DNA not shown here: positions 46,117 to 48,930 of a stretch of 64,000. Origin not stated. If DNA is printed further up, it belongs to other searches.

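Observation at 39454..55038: Self-contained 15.6-kb island: oxyanion-type sensor, sigma-54 switch, porin, two-subunit periplasmic Mo-bisPGD enzyme, tatA, FNR-like regulator and Moco pathway, with no quinol-dehydrogenase subunit or cytochrome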

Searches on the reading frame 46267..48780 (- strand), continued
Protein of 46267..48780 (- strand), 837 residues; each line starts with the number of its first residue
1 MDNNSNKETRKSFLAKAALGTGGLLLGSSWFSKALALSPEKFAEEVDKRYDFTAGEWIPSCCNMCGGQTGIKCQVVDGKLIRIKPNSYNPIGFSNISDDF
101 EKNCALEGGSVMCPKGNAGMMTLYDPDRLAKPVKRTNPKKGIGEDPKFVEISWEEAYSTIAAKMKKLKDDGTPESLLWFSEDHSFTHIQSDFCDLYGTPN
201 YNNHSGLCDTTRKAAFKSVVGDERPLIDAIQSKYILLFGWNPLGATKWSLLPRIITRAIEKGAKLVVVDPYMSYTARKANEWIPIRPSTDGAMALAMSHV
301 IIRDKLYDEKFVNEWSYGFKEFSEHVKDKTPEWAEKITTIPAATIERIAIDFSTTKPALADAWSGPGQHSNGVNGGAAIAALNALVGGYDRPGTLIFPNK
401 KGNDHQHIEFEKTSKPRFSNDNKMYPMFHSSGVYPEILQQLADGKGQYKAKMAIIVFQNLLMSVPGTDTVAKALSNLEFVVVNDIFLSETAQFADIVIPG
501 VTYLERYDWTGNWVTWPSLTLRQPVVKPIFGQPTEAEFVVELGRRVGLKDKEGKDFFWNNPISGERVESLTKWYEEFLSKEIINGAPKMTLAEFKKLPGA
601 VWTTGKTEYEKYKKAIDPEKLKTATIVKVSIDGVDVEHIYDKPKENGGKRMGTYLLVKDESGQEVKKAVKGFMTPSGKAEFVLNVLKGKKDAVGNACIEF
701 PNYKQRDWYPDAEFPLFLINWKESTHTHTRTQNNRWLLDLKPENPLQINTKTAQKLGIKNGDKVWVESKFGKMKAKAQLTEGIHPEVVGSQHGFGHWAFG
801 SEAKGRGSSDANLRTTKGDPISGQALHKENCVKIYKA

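Call 68: find_encoding_contigs(protein=P0001, flank=1000, max_places=10)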
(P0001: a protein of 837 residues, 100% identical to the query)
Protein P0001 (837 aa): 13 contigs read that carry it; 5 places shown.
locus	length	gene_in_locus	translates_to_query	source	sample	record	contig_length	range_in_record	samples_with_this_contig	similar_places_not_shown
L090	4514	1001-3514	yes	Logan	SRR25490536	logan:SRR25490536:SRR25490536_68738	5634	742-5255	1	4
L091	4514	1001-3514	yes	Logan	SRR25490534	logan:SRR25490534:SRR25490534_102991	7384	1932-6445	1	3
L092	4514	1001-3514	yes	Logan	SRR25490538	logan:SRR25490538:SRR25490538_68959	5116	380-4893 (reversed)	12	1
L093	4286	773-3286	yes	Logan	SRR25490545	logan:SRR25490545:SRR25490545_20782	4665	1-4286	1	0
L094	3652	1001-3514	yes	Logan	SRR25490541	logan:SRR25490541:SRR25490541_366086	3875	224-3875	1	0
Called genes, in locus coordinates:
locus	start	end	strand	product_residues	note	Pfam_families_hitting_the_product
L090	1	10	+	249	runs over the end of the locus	?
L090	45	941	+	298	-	PF00037:Fer4 (faint), PF12797:Fer4_2 (faint), PF13237:Fer4_10 (faint), PF12838:Fer4_7 (weak), PF13187:Fer4_9 (weak), PF13247:Fer4_11, PF12837:Fer4_6 (weak)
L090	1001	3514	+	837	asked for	PF00384:Molybdopterin, PF01568:Molydop_binding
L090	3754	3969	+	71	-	PF02416:TatA_B_E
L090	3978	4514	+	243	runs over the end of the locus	PF00027:cNMP_binding, PF13545:HTH_Crp_2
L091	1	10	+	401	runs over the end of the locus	-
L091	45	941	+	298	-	PF00037:Fer4 (faint), PF12797:Fer4_2 (faint), PF13237:Fer4_10 (faint), PF12838:Fer4_7 (weak), PF13187:Fer4_9 (weak), PF13247:Fer4_11, PF12837:Fer4_6 (weak)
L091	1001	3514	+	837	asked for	PF00384:Molybdopterin, PF01568:Molydop_binding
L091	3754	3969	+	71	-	PF02416:TatA_B_E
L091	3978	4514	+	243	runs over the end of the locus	PF00027:cNMP_binding, PF13545:HTH_Crp_2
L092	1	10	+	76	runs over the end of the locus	?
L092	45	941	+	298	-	PF00037:Fer4 (faint), PF12797:Fer4_2 (faint), PF13237:Fer4_10 (faint), PF12838:Fer4_7 (weak), PF13187:Fer4_9 (weak), PF13247:Fer4_11, PF12837:Fer4_6 (weak)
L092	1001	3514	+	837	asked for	PF00384:Molybdopterin, PF01568:Molydop_binding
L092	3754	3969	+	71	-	PF02416:TatA_B_E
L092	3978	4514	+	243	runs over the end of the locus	PF00027:cNMP_binding, PF13545:HTH_Crp_2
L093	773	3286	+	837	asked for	PF00384:Molybdopterin, PF01568:Molydop_binding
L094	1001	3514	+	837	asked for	PF00384:Molybdopterin, PF01568:Molydop_binding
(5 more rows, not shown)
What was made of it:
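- The junction is identical in the five independent assemblies shown (call 68).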

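Call 96: predict_structure(alignment_id=A1)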
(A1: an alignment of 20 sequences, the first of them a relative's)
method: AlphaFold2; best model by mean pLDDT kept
length: 837 residues; sequences in the alignment: 20
mean_pLDDT: 66.4   pTM: 0.69
mean pLDDT of the five models: 66.4, 65.1, 64.9, 63.5, 61.3
residues with pLDDT >= 90: 157; 70-90: 260; 50-70: 160; < 50: 260
segments of 3 or more residues with pLDDT < 50: 1-29, 31-40, 58-72, 78-81, 83-137, 205-208, 242-250, 365-371, 396-404, 422-426, 485-530, 586-607, 722-737, 792-797, 811-827
pLDDT, mean of each block of 10 residues (from residue 1): 29 36 40 45 60 55 34 48 46 31 30 31 33 42 67 89 93 85 63 84 53 77 61 80 44 65 86 72 87 96 96 92 97 95 98 90 54 78 88 52 51 57 48 69 81 75 58 86 51 27 27 26 37 74 91 86 85 75 52 42 48 86 89 85 80 84 86 90 83 73 80 84 38 46 80 96 88 86 83 50 62 42 50 91
secondary structure, 60 per line:
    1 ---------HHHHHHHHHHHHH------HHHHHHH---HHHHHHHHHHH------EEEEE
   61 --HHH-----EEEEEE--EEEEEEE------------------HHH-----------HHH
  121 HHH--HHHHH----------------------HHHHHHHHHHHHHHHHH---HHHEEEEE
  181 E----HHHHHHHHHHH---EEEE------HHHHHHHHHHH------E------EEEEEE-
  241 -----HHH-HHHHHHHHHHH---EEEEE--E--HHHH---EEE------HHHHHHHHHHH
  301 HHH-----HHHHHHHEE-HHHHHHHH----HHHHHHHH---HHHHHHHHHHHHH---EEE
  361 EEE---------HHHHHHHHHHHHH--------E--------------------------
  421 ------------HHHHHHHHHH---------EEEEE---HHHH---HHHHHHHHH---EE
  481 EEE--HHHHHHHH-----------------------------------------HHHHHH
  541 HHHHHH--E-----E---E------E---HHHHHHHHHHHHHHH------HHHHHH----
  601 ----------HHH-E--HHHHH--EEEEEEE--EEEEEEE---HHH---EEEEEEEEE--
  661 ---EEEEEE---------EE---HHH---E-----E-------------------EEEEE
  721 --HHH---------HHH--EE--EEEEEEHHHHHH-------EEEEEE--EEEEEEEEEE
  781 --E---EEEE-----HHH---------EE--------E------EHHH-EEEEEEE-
elements in order (helices of 4 or more, strands of 3 or more residues): H10-22 H29-35 H39-49 E56-60 E71-76 E79-85 H118-123 H126-130 H153-169 E176-181 H186-196 E200-203 H210-220 E234-239 H250-260 E264-268 H274-277 E281-283 H290-303 H309-315 H319-326 H331-338 H342-354 E358-363 H373-385 H433-442 E452-456 H460-463 H467-475 E479-483 H486-493 H535-546 H570-584 H591-596 H618-622 E625-631 E634-640 E650-658 E664-669 E716-720 E744-749 H750-755 E763-768 E771-780 E787-790 E830-836

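Call 98: fold_search(model_id=the predicted structure, library=pdb)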
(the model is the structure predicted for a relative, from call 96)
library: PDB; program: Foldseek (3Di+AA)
matches with E <= 10: 845; with E <= 0.001: 133
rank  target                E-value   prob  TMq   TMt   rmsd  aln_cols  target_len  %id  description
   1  6cz7_A                2.3e-33  1.00  0.60  0.62   8.4       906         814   23  The arsenate respiratory reductase (Arr) complex from Shewanella sp. ANA-3 (released 2018-08-15)
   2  6cz7_C                5.5e-33  1.00  0.55  0.57  12.0       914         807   22  The arsenate respiratory reductase (Arr) complex from Shewanella sp. ANA-3 (released 2018-08-15)
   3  2vpw_A                1.4e-29  1.00  0.53  0.60   9.9       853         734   25  Polysulfide reductase with bound menaquinone (released 2008-06-10)
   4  2e7z                  9.1e-29  1.00  0.53  0.60   9.0       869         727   22  Acetylene Hydratase from Pelobacter acetylenicus (released 2007-02-27)
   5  1fdi                  7.6e-28  1.00  0.52  0.60   8.8       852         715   18  OXIDIZED FORM OF FORMATE DEHYDROGENASE H FROM E. COLI COMPLEXED WITH THE INHIBITOR NITRITE (released 1997-08-20)
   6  2v45                  1.1e-27  1.00  0.51  0.58   9.4       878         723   18  A New Catalytic Mechanism of Periplasmic Nitrate Reductase from Desulfovibrio desulfuricans ATCC 27774 from Crystallogra (released 2008-03-18)
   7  7vw6_A                1.2e-27  1.00  0.51  0.47  11.0       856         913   19  Cryo-EM Structure of Formate Dehydrogenase 1 from Methylorubrum extorquens AM1 (released 2022-06-01)
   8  8j83_A                2.3e-27  1.00  0.51  0.48  10.7       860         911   19  Crystal structure of formate dehydrogenase from Methylorubrum extorquens AM1 (released 2023-10-11)
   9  7l5s                  1.7e-26  1.00  0.48  0.52   9.3       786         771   19  Crystal Structure of Haemophilus influenzae MtsZ at pH 5.5 (released 2021-04-21)
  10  2nap                  1.8e-26  1.00  0.52  0.59   9.1       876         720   19  DISSIMILATORY NITRATE REDUCTASE (NAP) FROM DESULFOVIBRIO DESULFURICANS (released 1999-09-19)
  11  2jio                  1.9e-26  1.00  0.52  0.59   9.3       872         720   19  A New Catalytic Mechanism of Periplasmic Nitrate Reductase from Desulfovibrio desulfuricans ATCC 27774 from Crystallogra (released 2008-03-18)
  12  2v3v                  2.4e-26  1.00  0.52  0.59   8.9       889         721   18  A New Catalytic Mechanism of Periplasmic Nitrate Reductase from Desulfovibrio desulfuricans ATCC 27774 from Crystallogra (released 2008-03-18)
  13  7l5i                  2.8e-26  1.00  0.51  0.55  10.5       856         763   19  Crystal Structure of Haemophilus influenzae MtsZ at pH 7.0 (released 2021-04-21)
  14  1aa6                  1.4e-25  1.00  0.50  0.59  10.2       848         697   17  REDUCED FORM OF FORMATE DEHYDROGENASE H FROM E. COLI (released 1997-08-20)
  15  2dmr                  1.4e-25  1.00  0.50  0.54  10.7       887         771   17  DITHIONITE REDUCED DMSO REDUCTASE FROM RHODOBACTER CAPSULATUS (released 1998-03-18)
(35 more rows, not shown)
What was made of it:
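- Closest known: Respiratory arsenate reductase ArrAB. Same: ArrA is the best Foldseek match (call 98).
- Its best Foldseek hit is ArrA (E 2.3e-33, TM 0.60), although the model is of modest quality (calls 96, 98).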
